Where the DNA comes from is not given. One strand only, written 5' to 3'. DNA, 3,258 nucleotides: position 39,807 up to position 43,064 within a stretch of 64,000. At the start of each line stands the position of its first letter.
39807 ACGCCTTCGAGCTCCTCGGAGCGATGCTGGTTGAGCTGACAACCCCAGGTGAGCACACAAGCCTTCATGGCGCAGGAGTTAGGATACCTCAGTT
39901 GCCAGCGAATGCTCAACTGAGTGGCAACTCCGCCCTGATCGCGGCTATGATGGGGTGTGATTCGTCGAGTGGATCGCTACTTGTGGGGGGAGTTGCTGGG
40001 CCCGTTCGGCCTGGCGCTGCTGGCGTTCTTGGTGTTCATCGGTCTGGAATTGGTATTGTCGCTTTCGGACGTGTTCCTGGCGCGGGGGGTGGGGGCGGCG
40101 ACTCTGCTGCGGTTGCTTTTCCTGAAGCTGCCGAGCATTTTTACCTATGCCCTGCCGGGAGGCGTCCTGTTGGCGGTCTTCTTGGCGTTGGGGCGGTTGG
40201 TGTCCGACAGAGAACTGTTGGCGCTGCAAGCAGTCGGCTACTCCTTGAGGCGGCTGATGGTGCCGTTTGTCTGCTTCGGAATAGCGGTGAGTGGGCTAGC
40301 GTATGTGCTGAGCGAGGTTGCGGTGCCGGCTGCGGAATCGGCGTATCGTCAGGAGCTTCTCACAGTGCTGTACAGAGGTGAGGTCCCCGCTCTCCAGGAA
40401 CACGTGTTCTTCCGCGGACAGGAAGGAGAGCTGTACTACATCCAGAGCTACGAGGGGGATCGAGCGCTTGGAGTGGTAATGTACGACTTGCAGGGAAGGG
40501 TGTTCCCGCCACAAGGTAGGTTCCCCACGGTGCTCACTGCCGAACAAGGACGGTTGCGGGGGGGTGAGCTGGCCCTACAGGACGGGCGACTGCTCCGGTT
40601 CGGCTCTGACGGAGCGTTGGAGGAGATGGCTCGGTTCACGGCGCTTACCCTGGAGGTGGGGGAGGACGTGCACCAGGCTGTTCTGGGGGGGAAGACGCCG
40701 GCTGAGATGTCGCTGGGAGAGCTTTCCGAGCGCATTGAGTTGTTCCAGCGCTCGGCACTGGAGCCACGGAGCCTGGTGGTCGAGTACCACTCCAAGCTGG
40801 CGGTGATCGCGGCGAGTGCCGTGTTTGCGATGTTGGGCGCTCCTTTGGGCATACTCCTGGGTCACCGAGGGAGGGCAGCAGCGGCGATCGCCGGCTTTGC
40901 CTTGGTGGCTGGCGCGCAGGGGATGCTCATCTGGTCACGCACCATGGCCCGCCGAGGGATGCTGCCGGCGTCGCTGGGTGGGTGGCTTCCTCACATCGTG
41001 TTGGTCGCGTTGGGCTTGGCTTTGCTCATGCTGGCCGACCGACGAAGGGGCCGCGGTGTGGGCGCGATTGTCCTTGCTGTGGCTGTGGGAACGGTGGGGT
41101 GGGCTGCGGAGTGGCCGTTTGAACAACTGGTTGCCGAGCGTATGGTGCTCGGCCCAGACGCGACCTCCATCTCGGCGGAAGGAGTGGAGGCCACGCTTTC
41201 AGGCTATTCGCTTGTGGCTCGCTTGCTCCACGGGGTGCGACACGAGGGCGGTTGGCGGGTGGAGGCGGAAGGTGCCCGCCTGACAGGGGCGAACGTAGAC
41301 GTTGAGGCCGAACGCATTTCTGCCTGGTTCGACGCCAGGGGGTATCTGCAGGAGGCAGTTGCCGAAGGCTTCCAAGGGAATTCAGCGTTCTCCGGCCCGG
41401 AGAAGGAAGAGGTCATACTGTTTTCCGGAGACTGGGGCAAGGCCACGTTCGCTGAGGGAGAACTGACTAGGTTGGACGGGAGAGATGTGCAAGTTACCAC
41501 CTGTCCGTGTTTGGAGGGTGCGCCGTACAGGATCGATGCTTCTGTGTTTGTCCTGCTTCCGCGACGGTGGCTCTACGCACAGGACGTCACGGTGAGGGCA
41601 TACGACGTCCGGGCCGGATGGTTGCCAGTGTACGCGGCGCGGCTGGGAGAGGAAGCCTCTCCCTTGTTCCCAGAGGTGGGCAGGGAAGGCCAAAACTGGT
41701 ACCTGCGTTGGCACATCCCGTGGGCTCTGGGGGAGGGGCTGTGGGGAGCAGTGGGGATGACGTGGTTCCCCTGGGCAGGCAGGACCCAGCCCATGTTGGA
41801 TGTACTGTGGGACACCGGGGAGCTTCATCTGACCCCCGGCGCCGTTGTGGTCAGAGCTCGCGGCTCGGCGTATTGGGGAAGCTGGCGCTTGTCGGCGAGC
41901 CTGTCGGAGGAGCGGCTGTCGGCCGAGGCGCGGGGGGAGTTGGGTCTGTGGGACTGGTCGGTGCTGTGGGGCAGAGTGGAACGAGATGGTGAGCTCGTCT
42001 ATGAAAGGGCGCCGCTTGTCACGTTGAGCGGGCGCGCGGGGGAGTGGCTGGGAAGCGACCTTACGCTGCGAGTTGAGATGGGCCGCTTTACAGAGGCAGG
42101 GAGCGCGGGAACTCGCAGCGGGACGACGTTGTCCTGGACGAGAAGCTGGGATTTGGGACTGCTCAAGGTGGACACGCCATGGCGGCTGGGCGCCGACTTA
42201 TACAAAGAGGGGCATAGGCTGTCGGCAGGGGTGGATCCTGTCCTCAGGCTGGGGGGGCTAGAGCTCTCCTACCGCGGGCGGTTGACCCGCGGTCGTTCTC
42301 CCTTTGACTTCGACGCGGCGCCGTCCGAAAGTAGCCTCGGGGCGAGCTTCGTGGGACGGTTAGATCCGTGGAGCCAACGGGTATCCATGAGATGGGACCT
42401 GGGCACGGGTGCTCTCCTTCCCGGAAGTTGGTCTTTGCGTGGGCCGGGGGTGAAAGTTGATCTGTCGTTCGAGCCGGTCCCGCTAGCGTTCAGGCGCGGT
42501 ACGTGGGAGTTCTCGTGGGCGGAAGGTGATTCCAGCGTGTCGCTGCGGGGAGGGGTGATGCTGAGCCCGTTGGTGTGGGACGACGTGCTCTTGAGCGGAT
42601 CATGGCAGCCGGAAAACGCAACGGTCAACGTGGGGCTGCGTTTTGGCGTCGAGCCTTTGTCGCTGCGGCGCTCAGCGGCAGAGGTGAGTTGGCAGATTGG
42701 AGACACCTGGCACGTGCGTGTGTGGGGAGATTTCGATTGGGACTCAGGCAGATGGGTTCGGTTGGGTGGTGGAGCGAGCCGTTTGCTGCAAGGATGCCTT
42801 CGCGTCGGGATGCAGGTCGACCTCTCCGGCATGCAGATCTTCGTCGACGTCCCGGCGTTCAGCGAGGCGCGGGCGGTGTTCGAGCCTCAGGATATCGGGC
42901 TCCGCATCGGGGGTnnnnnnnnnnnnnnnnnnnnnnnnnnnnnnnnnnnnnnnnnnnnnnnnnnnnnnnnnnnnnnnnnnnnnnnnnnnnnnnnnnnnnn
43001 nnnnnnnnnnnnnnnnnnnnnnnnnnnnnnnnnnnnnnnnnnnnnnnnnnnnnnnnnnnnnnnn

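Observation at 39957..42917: One ORF appears to encode a complete inner-to-outer-membrane Lpt bridge (LptF/G permease + anchor + jellyroll + LptD-like barrel)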

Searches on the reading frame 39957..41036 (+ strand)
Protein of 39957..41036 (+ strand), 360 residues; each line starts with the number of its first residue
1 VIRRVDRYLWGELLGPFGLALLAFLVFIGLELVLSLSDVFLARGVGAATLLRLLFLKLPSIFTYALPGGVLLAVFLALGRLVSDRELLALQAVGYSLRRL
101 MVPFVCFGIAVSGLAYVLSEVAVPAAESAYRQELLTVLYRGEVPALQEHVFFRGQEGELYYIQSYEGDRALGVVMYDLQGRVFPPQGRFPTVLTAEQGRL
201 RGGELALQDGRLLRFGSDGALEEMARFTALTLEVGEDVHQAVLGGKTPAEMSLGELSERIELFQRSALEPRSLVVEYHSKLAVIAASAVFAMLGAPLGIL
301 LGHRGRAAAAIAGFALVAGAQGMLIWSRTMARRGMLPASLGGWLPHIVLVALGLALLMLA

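Call 78: find_homologous_proteins(query=window:39957-41036:+, max_evalue=1e-10)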
Query window:39957-41036:+ (360 aa): 6 proteins with E <= 1e-10 among 8000 candidates.
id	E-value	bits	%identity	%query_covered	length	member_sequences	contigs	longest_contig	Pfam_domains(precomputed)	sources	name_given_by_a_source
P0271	2.9e-140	486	64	94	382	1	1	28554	PF03739.20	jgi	-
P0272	1.1e-133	464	64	95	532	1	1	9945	PF03739.20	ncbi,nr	ncbi:MAG TPA: YjgP/YjgQ family permease, partial [Candidatus Acetothermia bacterium]|nr:YjgP/YjgQ fa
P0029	9.7e-92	326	65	62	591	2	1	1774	PF03739.20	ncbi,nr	ncbi:MAG TPA: LptF/LptG family permease, partial [Candidatus Acetothermia bacterium]|nr:LptF/LptG fa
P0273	1.2e-28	119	28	99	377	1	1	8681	PF03739.20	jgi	jgi:lipopolysaccharide export system permease protein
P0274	4.9e-18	84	28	84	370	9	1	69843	PF03739.20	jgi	jgi:lipopolysaccharide export system permease protein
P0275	7.5e-17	80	27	91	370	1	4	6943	PF03739.20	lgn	-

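Call 79: find_encoding_contigs(protein=P0271, flank=6000, max_places=2)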
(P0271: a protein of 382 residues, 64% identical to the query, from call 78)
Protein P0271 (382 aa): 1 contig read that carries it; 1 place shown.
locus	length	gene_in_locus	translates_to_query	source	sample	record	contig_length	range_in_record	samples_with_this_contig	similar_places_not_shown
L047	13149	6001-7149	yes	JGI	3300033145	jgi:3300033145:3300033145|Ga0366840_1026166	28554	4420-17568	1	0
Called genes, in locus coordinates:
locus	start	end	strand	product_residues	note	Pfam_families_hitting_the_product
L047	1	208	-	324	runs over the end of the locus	PF01699:Na_Ca_ex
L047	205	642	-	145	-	PF02502:LacAB_rpiB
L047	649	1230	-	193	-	PF00535:Glycos_transf_2, PF10111:Glyco_tranf_2_2 (weak), PF12804:NTP_transf_3, PF13641:Glyco_tranf_2_3 (weak)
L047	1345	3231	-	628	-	PF00270:DEAD (faint), PF13307:Helicase_C_2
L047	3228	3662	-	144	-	PF00571:CBS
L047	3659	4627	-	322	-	PF00294:PfkB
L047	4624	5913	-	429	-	PF00919:UPF0004, PF04055:Radical_SAM, PF01938:TRAM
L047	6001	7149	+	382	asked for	PF03739:LptF_LptG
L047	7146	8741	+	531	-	-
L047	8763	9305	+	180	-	PF01066:CDP-OH_P_transf (faint)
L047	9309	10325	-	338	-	PF05496:RuvB_N, PF00004:AAA, PF07728:AAA_5 (weak), PF17864:AAA_lid_4, PF05491:WHD_RuvB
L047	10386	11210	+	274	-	PF00930:DPPIV_N (faint), PF26549:Tricorn_N, PF26550:Tricorn_2nd (weak), PF26549:Tricorn_N, PF26550:Tricorn_2nd, PF07676:PD40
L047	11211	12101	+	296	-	PF06574:FAD_syn, PF01687:Flavokinase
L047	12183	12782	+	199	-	PF00814:TsaD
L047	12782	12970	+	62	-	PF00830:Ribosomal_L28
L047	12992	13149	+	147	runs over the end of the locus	PF00575:S1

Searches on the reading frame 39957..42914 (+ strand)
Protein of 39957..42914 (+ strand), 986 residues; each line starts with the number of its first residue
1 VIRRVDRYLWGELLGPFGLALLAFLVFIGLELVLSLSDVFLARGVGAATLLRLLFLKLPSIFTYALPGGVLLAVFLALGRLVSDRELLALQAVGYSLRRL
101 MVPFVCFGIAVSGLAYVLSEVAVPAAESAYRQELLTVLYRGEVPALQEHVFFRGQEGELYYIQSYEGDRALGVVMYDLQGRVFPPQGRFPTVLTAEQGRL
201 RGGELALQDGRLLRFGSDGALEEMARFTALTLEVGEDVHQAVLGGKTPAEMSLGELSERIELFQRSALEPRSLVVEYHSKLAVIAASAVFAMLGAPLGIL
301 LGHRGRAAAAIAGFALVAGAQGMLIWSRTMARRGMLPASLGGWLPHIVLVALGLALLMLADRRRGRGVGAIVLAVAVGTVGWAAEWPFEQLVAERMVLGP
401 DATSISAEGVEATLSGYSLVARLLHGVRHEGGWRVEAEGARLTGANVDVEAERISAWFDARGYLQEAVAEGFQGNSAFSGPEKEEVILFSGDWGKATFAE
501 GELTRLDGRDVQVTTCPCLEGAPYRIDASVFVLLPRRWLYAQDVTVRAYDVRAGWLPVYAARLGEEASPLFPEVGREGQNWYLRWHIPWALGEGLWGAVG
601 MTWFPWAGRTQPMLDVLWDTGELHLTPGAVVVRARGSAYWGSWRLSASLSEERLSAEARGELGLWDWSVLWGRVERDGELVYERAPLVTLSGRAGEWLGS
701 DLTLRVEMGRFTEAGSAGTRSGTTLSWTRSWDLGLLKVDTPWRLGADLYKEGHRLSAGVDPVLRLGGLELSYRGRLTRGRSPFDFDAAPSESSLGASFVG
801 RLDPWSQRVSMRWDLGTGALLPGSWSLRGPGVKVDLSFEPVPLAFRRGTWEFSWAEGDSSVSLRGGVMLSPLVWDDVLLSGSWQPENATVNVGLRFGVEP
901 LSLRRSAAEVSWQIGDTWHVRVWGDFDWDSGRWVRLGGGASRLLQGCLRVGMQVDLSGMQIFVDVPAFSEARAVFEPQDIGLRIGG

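Call 5: search_protein_families(library=ncbifam, proteins=[window:39957-42914:+], max_evalue=10)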
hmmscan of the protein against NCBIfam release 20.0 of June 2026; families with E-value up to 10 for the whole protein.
window:39957-42914:+ (986 aa): 2 families
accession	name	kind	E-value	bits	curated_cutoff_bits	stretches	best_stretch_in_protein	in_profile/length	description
TIGR04407.1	LptF_YjgP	equivalog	1.4e-42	145.6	230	1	5-358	2-346/347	LPS export ABC transporter permease LptF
TIGR04408.1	LptG_lptG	equivalog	3e-38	131.4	240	1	5-358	2-349/351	LPS export ABC transporter permease LptG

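Call 6: search_protein_families(library=pfam, proteins=[window:39957-42914:+], max_evalue=10)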
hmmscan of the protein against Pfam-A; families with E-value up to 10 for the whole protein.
window:39957-42914:+ (986 aa): 2 families
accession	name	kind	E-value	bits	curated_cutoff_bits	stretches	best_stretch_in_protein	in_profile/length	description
PF03739.19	LptF_LptG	-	6.8e-75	252.7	27.9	1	7-357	1-351/353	Lipopolysaccharide export system permease LptF/LptG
PF20447.3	DUF6704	-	0.27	11.9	27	1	282-306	35-59/68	Family of unknown function (DUF6704)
